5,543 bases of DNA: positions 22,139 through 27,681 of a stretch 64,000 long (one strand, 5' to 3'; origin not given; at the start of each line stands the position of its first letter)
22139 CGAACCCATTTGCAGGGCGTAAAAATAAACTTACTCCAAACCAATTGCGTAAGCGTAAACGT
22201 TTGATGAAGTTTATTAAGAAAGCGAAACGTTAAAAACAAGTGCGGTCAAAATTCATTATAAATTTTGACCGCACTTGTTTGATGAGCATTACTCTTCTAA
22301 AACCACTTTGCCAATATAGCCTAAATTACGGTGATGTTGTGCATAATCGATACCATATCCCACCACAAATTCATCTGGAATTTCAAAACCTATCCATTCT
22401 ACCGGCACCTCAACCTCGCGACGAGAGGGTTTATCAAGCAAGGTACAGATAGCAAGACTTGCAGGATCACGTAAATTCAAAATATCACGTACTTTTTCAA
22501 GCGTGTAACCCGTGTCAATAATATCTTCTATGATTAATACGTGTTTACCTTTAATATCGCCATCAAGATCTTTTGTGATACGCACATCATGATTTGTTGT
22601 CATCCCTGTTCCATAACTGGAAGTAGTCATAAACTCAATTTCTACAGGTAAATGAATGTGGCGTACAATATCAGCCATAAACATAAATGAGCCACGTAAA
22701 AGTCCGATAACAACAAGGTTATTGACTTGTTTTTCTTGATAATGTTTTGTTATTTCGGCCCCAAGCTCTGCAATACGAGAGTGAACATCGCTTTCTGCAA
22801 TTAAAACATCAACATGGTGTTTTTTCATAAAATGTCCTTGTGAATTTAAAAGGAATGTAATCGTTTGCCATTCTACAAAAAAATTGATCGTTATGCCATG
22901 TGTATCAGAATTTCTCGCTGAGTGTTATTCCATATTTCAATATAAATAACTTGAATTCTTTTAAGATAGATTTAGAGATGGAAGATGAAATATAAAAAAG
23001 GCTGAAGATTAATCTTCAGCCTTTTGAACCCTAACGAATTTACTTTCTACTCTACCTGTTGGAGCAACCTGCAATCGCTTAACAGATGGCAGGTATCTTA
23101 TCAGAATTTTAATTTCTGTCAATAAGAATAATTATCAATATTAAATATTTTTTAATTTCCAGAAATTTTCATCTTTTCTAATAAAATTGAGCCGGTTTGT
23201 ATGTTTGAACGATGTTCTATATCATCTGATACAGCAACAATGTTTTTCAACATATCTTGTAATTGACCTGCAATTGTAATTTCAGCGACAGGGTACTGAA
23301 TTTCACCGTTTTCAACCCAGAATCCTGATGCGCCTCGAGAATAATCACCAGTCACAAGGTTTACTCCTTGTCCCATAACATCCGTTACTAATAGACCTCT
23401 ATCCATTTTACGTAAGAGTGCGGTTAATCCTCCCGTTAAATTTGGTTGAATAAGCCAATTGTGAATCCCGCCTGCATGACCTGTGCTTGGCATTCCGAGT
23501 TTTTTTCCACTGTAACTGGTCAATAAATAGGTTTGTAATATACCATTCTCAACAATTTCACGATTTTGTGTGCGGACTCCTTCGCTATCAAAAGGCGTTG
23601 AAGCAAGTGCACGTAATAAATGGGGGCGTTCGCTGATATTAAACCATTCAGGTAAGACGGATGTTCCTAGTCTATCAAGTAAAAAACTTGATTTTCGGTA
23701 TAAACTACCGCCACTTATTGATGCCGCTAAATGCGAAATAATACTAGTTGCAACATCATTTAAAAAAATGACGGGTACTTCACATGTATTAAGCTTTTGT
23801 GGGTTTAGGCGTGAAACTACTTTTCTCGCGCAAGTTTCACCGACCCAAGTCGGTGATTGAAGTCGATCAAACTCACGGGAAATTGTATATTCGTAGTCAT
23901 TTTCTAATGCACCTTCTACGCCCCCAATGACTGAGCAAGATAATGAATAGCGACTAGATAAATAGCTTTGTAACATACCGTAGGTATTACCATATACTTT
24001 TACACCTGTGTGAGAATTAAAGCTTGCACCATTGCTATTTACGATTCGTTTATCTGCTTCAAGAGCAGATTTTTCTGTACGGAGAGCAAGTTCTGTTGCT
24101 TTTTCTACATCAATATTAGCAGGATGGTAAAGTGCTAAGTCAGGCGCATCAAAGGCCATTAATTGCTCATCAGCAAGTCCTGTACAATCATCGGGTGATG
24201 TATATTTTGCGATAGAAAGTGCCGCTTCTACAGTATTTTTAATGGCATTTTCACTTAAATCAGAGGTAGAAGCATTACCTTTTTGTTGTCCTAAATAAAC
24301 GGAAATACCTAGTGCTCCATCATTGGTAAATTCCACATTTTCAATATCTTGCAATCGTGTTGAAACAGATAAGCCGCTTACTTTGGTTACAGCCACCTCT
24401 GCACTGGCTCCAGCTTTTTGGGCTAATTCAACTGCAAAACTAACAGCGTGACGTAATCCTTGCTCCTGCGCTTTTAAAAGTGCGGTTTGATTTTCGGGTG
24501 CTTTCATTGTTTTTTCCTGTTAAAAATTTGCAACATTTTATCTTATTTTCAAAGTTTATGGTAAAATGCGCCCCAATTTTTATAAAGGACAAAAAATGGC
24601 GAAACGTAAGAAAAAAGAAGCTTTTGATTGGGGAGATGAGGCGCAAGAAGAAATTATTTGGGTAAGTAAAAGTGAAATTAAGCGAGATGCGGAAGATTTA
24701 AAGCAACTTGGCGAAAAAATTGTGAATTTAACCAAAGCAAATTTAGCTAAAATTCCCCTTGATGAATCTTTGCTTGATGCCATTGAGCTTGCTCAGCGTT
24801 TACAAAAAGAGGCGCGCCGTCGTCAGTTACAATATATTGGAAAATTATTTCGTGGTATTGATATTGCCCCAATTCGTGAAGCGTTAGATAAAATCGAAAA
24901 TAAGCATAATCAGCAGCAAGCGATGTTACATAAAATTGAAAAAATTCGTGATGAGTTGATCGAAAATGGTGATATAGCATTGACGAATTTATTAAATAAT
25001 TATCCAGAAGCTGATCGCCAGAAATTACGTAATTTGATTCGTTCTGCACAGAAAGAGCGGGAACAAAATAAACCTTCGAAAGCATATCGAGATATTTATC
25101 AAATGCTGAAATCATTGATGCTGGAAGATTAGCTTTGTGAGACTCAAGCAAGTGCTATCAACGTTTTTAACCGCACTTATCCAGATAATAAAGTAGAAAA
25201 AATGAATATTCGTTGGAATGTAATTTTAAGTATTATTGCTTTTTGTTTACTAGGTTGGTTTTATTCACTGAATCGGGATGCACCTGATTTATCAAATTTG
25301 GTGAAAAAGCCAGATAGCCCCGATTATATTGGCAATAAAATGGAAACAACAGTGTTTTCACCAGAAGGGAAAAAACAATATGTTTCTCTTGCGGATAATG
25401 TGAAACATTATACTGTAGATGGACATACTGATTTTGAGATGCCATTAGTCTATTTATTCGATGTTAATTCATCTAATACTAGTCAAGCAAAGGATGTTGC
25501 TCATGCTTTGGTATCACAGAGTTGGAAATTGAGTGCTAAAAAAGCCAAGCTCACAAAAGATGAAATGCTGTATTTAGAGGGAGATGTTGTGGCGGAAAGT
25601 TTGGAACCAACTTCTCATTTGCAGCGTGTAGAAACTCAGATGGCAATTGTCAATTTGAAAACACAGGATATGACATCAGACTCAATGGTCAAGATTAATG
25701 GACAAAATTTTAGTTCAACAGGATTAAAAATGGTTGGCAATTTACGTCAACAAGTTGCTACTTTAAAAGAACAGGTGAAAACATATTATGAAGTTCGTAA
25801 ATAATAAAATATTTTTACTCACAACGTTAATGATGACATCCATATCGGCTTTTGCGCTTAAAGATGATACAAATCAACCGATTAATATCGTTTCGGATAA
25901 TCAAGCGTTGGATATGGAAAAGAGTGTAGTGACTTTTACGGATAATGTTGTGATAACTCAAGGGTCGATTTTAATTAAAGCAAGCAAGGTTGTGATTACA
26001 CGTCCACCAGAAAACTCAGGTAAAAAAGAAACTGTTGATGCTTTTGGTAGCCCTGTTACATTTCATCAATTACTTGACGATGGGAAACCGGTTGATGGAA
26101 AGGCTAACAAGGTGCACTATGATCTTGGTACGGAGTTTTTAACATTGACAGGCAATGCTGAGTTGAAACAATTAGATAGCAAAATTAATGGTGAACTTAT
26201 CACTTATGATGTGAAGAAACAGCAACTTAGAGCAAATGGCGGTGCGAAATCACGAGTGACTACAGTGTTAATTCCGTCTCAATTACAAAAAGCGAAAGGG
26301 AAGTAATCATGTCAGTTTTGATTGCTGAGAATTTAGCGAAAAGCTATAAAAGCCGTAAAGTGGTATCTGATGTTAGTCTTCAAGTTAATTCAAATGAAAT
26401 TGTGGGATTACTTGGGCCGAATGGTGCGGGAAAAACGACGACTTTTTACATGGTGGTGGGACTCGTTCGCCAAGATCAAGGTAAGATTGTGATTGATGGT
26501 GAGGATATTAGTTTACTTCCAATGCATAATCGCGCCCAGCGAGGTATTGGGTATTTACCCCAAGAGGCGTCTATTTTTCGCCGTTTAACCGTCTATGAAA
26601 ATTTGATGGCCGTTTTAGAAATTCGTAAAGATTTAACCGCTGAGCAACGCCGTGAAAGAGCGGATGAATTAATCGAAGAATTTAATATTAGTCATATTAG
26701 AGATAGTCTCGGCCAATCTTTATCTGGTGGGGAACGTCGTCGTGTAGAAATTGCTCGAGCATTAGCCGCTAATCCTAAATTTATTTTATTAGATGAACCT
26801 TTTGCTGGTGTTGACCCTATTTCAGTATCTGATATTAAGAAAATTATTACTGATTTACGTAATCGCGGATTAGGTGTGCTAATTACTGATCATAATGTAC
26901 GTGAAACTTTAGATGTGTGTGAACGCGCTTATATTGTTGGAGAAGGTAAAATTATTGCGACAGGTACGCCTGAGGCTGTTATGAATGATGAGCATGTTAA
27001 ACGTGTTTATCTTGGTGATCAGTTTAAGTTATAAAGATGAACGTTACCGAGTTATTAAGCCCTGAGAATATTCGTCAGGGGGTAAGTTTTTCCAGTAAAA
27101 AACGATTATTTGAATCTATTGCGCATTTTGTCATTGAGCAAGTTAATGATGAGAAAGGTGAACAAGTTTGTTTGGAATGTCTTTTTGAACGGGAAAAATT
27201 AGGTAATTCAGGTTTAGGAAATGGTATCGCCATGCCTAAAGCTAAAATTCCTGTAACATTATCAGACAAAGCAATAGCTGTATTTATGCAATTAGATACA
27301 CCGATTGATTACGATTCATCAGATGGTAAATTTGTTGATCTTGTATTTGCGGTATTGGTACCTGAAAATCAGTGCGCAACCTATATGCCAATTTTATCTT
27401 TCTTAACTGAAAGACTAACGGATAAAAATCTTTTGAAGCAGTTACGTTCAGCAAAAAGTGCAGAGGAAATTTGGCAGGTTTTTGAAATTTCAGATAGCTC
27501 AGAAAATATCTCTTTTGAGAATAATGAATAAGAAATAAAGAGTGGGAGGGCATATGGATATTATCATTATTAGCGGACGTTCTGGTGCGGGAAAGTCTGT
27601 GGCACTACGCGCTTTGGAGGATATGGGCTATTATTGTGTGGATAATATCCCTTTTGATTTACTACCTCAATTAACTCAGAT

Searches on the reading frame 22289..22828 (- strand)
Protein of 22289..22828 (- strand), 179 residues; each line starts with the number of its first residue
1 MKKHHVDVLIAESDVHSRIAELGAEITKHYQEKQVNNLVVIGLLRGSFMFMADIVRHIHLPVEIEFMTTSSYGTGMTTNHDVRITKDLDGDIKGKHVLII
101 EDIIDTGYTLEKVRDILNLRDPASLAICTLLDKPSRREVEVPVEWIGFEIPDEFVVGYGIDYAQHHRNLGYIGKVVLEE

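Call 33: search_protein_families(library=ncbifam, proteins=[window:22289-22828:-], max_evalue=1e-10)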
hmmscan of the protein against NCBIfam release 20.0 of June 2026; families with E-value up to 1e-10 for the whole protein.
window:22289-22828:- (179 aa): 2 families
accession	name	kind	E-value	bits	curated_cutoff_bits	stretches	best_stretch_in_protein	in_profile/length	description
TIGR01203.1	HGPRTase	equivalog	1.5e-70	236.2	150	1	8-175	1-166/167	hypoxanthine phosphoribosyltransferase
NF006605.0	PRK09162.1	equivalog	5.3e-29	100.9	181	1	5-172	13-177/183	hypoxanthine-guanine phosphoribosyltransferase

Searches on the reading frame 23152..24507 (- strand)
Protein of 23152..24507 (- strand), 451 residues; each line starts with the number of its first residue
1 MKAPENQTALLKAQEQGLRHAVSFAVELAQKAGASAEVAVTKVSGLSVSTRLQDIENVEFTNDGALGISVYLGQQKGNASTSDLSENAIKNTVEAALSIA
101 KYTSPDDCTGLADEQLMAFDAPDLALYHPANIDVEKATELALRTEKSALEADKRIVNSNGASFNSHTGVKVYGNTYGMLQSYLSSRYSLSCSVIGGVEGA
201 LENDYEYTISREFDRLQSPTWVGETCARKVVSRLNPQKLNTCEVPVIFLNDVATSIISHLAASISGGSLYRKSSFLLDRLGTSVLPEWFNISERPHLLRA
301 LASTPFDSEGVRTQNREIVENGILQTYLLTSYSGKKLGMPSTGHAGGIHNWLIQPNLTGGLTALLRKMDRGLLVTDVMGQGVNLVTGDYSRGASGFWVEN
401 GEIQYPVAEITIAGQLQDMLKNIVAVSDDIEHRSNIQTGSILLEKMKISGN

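Call 33: search_protein_families(library=ncbifam, proteins=[window:23152-24507:-], max_evalue=1e-10)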
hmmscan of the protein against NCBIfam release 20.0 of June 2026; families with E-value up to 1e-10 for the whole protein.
window:23152-24507:- (451 aa): 3 families
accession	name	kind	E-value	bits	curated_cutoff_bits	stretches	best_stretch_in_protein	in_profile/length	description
NF008268.0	PRK11040.1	equivalog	3.3e-212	705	438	1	11-451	7-446/446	metalloprotease PmbA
NF040952.1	Arch_mtprotase_TldD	equivalog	9.2e-17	60.9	635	1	28-431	6-413/443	zinc metalloprotease TldD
NF008006.0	PRK10735.1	equivalog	2.1e-12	46.3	513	1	56-431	56-446/481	metalloprotease TldD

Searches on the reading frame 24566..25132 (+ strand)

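Call 58: search_protein_families(library=ncbifam, proteins=[window:24566-25132:+], max_evalue=1e-15)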
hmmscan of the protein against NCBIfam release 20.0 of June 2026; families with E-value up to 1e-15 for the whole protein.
window:24566-25132:+ (188 aa): 1 family
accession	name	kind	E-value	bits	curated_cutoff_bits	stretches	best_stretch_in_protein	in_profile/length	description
NF003593.1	PRK05255.1-1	equivalog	3.5e-56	189.5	70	1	34-182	1-154/155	ribosome biogenesis factor YjgA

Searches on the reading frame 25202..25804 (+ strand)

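Call 58: search_protein_families(library=ncbifam, proteins=[window:25202-25804:+], max_evalue=1e-15)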
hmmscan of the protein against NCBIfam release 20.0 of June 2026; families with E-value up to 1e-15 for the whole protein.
window:25202-25804:+ (200 aa): 2 families
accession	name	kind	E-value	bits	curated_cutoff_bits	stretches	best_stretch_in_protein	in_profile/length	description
NF008142.0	PRK10893.1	equivalog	5.8e-47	159.7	230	1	7-199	10-186/192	LPS export ABC transporter periplasmic protein LptC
TIGR04409.1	LptC_YrbK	equivalog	3.1e-46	157.1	38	1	4-196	2-180/180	LPS export ABC transporter periplasmic protein LptC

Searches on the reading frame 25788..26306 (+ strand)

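Call 58: search_protein_families(library=ncbifam, proteins=[window:25788-26306:+], max_evalue=1e-15)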
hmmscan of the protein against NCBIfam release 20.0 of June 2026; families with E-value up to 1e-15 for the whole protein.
window:25788-26306:+ (172 aa): 2 families
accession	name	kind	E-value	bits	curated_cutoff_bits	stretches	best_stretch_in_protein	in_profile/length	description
NF008143.0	PRK10894.1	equivalog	4e-67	225.1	234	1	5-169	9-172/184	lipopolysaccharide ABC transporter substrate-binding protein LptA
TIGR03002.1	outer_YhbN_LptA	equivalog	1.5e-49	167.5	71.7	1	23-164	1-142/142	lipopolysaccharide transport periplasmic protein LptA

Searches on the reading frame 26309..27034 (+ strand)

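Call 58: search_protein_families(library=ncbifam, proteins=[window:26309-27034:+], max_evalue=1e-15)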
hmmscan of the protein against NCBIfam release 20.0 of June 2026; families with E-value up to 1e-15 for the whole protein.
window:26309-27034:+ (241 aa): 152 families (the best 25 are shown)
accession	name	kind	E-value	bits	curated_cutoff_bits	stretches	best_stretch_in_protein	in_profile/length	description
NF008144.0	PRK10895.1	equivalog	1.1e-138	460.5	381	1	1-241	1-241/241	LPS export ABC transporter ATP-binding protein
TIGR04406.1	LPS_export_lptB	equivalog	1.3e-123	410.9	240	1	4-241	2-239/239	LPS export ABC transporter ATP-binding protein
TIGR01188.1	drrA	subfamily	2.9e-54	184.4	312.45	1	11-224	1-211/302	daunorubicin resistance ABC transporter, ATP-binding protein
TIGR03410.1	urea_trans_UrtE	equivalog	4.8e-53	180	285.8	1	6-232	3-226/230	urea ABC transporter ATP-binding subunit UrtE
NF040840.2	tungstate_WtpC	equivalog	1.4e-47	162.7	440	1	6-228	4-222/347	tungstate ABC transporter ATP-binding protein WtpC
TIGR00968.1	3a0106s01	subfamily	2.9e-47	161.2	342.75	1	6-228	3-222/237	sulfate ABC transporter ATP-binding protein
NF008449.1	PRK11300.1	equivalog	1.5e-45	155.4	362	1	5-237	7-254/255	high-affinity branched-chain amino acid ABC transporter ATP-binding protein LivG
TIGR03864.1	PQQ_ABC_ATP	hypoth_equivalog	8.7e-44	149.7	302.25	1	5-233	3-228/236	ABC transporter, ATP-binding subunit, PQQ-dependent alcohol dehydrogenase system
NF008105.0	PRK10851.1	equivalog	5.1e-43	147.2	502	1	1-229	1-229/362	sulfate/thiosulfate ABC transporter ATP-binding protein CysA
TIGR01186.1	proV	subfamily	6.9e-43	147.1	326.6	1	15-227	5-220/363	betaine/proline/choline family ABC transporter ATP-binding protein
NF033858.1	ABC2_perm_RbbA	equivalog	7.7e-43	146.5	1050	1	3-231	266-491/909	ribosome-associated ATPase/putative transporter RbbA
TIGR03411.1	urea_trans_UrtD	equivalog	8.1e-43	146.8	304.1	1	3-236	2-241/242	urea ABC transporter ATP-binding protein UrtD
NF010060.0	PRK13537.1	equivalog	3.1e-42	144.6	521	1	6-228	18-237/314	nodulation factor ABC transporter ATP-binding protein NodI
TIGR03265.1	PhnT2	equivalog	7.2e-42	143.9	457.7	1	4-227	5-225/353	putative 2-aminoethylphosphonate ABC transporter ATP-binding protein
TIGR03740.1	galliderm_ABC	subfamily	1.6e-41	142.4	309.75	1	6-219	3-206/223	lantibiotic protection ABC transporter ATP-binding subunit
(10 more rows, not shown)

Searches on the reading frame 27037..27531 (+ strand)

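Call 58: search_protein_families(library=ncbifam, proteins=[window:27037-27531:+], max_evalue=1e-15)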
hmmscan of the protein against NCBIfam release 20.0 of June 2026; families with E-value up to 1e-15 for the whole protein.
window:27037-27531:+ (164 aa): 4 families
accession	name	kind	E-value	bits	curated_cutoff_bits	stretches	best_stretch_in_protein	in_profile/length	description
TIGR01419.1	nitro_reg_IIA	equivalog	4.7e-45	153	138.7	1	3-150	2-144/145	PTS IIA-like nitrogen regulatory protein PtsN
NF008145.0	PRK10896.1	equivalog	4.3e-38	130.6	221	1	2-150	9-154/161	PTS IIA-like nitrogen regulatory protein PtsN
TIGR00848.1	fruA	subfamily_domain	1.4e-17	63.8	103.5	1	10-136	5-129/129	fructose PTS transporter subunit IIA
NF007293.0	PRK09765.1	equivalog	1.5e-16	60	763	1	1-155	2-155/639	PTS 2-O-a-mannosyl-D-glycerate transporter subunit IIABC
